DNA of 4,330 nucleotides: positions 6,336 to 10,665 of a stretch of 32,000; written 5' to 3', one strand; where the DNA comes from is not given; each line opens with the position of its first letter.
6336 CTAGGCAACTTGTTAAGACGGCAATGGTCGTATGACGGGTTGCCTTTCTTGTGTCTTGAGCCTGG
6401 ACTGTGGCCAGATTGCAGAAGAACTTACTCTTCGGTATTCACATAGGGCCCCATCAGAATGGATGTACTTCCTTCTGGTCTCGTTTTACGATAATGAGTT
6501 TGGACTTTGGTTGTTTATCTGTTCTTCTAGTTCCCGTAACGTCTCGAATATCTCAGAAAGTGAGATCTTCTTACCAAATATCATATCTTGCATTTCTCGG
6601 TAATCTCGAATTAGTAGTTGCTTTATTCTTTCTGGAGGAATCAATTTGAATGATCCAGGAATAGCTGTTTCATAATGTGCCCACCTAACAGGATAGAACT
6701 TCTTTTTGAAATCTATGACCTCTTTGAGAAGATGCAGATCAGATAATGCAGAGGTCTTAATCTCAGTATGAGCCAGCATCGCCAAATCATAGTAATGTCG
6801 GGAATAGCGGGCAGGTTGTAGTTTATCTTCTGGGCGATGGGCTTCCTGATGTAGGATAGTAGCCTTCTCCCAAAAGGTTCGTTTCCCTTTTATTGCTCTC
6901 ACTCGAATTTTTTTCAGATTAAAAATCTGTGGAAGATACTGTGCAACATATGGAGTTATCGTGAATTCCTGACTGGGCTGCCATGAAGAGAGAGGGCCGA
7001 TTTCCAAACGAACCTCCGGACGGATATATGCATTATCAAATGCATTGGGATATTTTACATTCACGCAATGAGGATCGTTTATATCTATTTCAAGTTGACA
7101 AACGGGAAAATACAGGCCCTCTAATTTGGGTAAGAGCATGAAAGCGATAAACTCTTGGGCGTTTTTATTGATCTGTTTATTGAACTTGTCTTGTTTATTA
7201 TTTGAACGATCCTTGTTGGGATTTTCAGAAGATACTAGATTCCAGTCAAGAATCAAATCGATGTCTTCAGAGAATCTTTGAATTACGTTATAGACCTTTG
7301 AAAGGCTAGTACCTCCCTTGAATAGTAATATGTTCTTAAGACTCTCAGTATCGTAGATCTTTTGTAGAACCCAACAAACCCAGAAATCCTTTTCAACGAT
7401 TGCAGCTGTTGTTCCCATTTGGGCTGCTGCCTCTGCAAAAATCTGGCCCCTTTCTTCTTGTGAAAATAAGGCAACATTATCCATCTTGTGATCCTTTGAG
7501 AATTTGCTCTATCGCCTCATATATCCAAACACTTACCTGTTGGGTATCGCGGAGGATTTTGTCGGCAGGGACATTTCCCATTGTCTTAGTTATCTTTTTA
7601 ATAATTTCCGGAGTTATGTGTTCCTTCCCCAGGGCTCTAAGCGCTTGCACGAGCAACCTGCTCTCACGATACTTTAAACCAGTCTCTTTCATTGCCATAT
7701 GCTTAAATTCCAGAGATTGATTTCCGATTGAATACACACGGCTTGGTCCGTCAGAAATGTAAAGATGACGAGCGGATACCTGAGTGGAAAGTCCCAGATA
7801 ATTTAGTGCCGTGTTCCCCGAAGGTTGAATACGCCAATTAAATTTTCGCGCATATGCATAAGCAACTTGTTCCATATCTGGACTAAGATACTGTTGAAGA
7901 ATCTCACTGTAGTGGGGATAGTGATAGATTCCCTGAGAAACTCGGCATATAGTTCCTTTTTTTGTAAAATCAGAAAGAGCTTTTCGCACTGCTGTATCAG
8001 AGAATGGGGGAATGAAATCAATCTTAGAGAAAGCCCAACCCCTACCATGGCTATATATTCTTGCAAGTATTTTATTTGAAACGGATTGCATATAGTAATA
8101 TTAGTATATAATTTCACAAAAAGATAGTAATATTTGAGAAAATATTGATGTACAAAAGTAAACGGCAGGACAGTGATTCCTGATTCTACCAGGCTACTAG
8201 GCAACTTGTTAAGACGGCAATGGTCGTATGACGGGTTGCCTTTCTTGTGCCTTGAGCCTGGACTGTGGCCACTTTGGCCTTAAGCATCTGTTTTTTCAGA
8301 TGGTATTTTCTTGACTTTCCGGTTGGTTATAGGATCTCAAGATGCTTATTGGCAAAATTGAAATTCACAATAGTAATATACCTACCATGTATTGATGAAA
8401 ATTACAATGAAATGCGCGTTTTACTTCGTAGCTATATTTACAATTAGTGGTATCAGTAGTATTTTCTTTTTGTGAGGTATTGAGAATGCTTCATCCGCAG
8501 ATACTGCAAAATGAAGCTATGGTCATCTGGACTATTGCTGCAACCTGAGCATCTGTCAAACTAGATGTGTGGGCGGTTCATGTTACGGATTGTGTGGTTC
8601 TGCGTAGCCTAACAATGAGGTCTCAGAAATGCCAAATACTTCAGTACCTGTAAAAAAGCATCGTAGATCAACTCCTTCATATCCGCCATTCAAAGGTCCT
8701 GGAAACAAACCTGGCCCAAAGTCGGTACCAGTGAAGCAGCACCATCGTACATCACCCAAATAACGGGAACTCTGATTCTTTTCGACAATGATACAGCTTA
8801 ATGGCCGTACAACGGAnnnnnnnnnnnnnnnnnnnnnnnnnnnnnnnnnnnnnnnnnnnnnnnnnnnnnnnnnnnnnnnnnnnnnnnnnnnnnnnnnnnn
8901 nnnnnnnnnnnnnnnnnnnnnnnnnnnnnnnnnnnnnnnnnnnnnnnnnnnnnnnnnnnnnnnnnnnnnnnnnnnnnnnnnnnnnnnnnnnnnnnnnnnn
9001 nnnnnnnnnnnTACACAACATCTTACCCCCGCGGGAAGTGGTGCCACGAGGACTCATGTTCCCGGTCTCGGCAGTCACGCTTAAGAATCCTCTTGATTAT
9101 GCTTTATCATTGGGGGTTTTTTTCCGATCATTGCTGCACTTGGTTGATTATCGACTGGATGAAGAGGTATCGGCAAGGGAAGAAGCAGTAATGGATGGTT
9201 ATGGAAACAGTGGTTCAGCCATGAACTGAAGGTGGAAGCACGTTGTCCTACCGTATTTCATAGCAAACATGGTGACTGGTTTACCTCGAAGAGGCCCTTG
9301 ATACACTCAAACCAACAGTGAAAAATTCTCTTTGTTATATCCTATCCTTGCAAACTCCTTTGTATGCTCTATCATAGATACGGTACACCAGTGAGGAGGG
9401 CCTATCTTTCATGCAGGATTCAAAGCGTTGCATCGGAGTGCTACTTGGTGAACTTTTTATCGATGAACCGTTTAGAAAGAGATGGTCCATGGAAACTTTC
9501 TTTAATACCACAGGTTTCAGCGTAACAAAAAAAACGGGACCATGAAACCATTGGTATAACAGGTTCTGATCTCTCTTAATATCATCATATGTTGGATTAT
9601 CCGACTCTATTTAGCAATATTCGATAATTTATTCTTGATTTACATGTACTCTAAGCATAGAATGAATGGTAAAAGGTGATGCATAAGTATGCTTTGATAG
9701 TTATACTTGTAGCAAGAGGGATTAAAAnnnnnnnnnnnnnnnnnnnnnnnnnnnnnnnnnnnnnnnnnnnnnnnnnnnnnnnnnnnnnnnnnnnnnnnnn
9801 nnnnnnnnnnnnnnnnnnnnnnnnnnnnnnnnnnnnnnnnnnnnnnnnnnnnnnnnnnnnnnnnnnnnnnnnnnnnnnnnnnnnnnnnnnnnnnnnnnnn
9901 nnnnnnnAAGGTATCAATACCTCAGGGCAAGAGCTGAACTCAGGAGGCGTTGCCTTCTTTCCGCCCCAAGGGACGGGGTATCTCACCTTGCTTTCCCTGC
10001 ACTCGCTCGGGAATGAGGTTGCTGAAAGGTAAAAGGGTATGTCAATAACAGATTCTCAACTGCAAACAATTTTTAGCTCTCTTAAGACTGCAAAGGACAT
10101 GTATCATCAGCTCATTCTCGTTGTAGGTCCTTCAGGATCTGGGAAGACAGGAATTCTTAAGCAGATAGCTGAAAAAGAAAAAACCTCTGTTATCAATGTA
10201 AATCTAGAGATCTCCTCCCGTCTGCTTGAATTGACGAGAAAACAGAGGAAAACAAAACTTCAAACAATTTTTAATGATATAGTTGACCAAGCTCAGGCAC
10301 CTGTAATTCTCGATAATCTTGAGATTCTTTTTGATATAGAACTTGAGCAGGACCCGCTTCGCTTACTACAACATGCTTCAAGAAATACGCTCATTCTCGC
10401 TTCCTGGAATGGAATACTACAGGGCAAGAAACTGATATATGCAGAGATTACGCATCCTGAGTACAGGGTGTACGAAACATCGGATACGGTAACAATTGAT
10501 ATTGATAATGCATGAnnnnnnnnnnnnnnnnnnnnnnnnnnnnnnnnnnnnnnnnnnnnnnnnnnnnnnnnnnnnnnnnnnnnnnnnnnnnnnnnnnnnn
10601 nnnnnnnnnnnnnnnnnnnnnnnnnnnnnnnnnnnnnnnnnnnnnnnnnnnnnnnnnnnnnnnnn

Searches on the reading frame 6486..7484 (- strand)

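Call 10: search_protein_families(library=ncbifam, proteins=[window:6486-7484:-])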
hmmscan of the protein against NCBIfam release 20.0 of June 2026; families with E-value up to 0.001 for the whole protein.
window:6486-7484:- (332 aa): 0 families

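Call 68: search_protein_families(library=padloc, proteins=[window:6486-7484:-], max_evalue=0.00001)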
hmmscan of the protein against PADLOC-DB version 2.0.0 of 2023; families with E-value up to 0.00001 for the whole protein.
window:6486-7484:- (332 aa): 18 families
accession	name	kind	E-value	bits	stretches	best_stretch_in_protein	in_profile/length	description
PDLC02289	AbiEii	-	3.4e-105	349.9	1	1-328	3-305/309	AbiEii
PDLC02292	AbiEii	-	8.8e-45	151.7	1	14-321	12-282/283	AbiEii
PDLC02315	AbiEii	-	1.5e-44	150.6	1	13-326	17-346/352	AbiEii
PDLC02297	AbiEii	-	6.3e-29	99.3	1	12-250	4-231/307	AbiEii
PDLC02322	AbiEii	-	1.1e-23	82.2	1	15-80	15-77/324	AbiEii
PDLC02302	AbiEii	-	2e-23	81.3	1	18-324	14-310/313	AbiEii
PDLC02316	AbiEii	-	1.3e-19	68.7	1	16-103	14-99/314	AbiEii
PDLC02304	AbiEii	-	2.3e-16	58.6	1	17-88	8-78/260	AbiEii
PDLC02317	AbiEii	-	1e-13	49.1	1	18-79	9-70/396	AbiEii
PDLC02323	AbiEii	-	3.1e-12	44.6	1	23-110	12-94/248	AbiEii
PDLC02294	AbiEii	-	3.3e-11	41.5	1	26-79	18-72/260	AbiEii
PDLC02303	AbiEii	-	4.1e-09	34.2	1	17-78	7-66/249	AbiEii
PDLC02324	AbiEii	-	1.6e-07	29.4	1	33-86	7-55/231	AbiEii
PDLC02305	AbiEii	-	3.2e-07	27.9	1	16-109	8-95/306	AbiEii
PDLC02307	AbiEii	-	1.7e-06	26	1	48-109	18-75/219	AbiEii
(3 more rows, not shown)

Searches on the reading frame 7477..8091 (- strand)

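Call 10: search_protein_families(library=ncbifam, proteins=[window:7477-8091:-])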
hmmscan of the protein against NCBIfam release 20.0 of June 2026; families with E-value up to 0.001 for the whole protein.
window:7477-8091:- (204 aa): 1 family
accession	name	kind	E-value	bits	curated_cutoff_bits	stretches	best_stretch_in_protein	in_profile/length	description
NF047376.1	TAA_AbiEi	equivalog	1.7e-05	24.6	150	1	9-135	10-133/172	type IV toxin-antitoxin system AbiEi family antitoxin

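Call 68: search_protein_families(library=padloc, proteins=[window:7477-8091:-], max_evalue=0.00001)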
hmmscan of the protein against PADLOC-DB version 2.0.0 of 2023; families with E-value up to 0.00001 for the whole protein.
window:7477-8091:- (204 aa): 5 families
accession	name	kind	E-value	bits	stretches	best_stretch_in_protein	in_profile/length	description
PDLC02226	AbiEi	-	4.2e-63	210.8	1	2-199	1-195/202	AbiEi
PDLC02233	AbiEi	-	6.8e-27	92.4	1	2-201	2-208/214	AbiEi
PDLC02236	AbiEi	-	2.5e-10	38.3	1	9-108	6-105/207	AbiEi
PDLC02264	AbiEi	-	7.7e-09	33.8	1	25-127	24-125/205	AbiEi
PDLC02229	AbiEi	-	8e-09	34.2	1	4-127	3-127/131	AbiEi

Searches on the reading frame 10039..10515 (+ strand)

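Call 3: search_protein_families(library=pfam, proteins=[window:10039-10515:+])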
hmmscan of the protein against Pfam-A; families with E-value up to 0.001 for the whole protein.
window:10039-10515:+ (158 aa): 12 families
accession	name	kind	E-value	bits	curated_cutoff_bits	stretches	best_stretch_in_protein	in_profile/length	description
PF13173.12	AAA_14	-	9.2e-06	26.1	27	1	24-95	3-72/129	AAA domain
PF13191.12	AAA_16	-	1.3e-05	26.2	32.6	1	6-84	7-85/167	AAA ATPase domain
PF13671.12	AAA_33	-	1.4e-05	25.9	27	1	25-84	1-58/143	AAA domain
PF00004.35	AAA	-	1.9e-05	25.5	21.2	1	26-99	1-71/131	ATPase family associated with various cellular activities (AAA)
PF13401.12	AAA_22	-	4.5e-05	24.2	27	1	22-88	4-61/130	AAA domain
PF00005.33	ABC_tran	-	8.3e-05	23.6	25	1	24-101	12-80/137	ABC transporter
PF01637.24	ATPase_2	-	9.6e-05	22.7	33.2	1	22-90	19-90/225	ATPase domain predominantly from Archaea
PF25199.1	nSTAND_NTPase5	-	0.00014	22.2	34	1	8-81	25-104/145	Novel STAND NTPase 5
PF00503.26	G-alpha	-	0.00054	19.6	48.8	1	10-87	6-71/333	G-protein alpha subunit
PF20720.3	nSTAND3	-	0.00068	19.8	27.2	0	23-135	17-123/155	Novel STAND NTPase 3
PF13238.12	AAA_18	-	0.00073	20.4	29.4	1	26-99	1-68/128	AAA domain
PF03215.21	Rad17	-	0.00078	19.9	23.8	1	19-58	41-80/186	Rad17 P-loop domain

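Call 4: search_protein_families(library=padloc, proteins=[window:10039-10515:+])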
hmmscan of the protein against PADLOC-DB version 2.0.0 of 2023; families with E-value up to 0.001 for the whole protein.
window:10039-10515:+ (158 aa): 9 families
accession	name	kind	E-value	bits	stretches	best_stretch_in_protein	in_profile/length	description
PDLC02497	BrxF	-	6.4e-54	180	1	8-156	4-155/158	BrxF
PDLC02496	BrxF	-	2.4e-47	158.9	1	11-154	9-153/158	BrxF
PDLC02499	BrxF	-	1.2e-27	94.9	1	14-115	12-113/133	BrxF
PDLC04789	PDC-S01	-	3.4e-05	21.1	1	22-134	16-129/375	-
PDLC00289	PtuA1|PtuA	-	0.00011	19.4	1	19-64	24-76/404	AAA ATPase domain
PDLC00303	PtuA1|PtuA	-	0.00051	17.3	1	21-84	9-79/386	AAA ATPase domain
PDLC04786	PDC-S01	-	0.00058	16.7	1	21-99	18-94/439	-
PDLC02169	Avs4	-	0.00058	15.2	1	12-127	199-308/1570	-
PDLC04140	mad8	-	0.00091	16.8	0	24-47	28-51/314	mads_8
